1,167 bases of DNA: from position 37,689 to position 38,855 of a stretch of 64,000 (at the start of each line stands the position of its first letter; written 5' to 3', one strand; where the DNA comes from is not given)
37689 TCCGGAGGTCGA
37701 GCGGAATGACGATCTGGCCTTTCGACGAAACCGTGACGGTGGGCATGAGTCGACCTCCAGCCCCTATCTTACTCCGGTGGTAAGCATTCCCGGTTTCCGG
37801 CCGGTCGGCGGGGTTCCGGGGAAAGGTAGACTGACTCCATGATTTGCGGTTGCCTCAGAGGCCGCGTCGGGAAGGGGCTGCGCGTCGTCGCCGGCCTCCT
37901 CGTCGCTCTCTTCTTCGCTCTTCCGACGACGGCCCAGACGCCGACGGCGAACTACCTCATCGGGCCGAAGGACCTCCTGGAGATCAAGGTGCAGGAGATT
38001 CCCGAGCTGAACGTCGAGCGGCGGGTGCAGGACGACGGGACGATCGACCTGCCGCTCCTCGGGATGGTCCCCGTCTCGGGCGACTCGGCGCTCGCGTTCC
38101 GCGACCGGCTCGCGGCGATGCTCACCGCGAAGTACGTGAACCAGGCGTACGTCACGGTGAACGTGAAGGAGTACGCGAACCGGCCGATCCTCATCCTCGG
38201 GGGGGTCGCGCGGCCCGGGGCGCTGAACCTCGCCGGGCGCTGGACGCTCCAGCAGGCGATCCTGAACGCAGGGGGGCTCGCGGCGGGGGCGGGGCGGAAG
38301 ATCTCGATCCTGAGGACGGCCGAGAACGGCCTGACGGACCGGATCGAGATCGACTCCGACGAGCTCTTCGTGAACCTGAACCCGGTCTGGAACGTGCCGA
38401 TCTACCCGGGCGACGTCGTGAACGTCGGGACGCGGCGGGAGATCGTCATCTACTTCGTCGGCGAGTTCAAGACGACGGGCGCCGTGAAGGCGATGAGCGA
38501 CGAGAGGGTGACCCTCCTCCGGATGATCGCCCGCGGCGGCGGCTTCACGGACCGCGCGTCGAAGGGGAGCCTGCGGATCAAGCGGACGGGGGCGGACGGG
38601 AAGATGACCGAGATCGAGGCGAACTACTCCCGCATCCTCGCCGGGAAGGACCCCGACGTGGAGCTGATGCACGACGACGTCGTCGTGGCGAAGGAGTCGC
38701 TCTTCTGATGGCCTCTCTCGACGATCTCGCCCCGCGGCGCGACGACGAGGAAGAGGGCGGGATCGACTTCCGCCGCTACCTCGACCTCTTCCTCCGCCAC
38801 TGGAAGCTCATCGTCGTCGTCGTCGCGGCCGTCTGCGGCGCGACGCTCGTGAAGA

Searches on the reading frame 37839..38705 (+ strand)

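Call 29: search_protein_families(library=pfam, proteins=[window:37839-38705:+], max_evalue=0.00001)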
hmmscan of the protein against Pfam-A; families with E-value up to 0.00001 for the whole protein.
window:37839-38705:+ (289 aa): 3 families
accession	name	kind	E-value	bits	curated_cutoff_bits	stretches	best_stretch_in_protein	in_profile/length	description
PF02563.21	Poly_export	-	7.7e-19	68.1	28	1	35-110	3-77/77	Polysaccharide biosynthesis/export protein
PF10531.15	SLBB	-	6e-11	42.4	27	1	119-160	4-46/55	SLBB domain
PF22461.2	SLBB_2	-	6.2e-08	33.1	27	0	118-196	4-79/79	SLBB domain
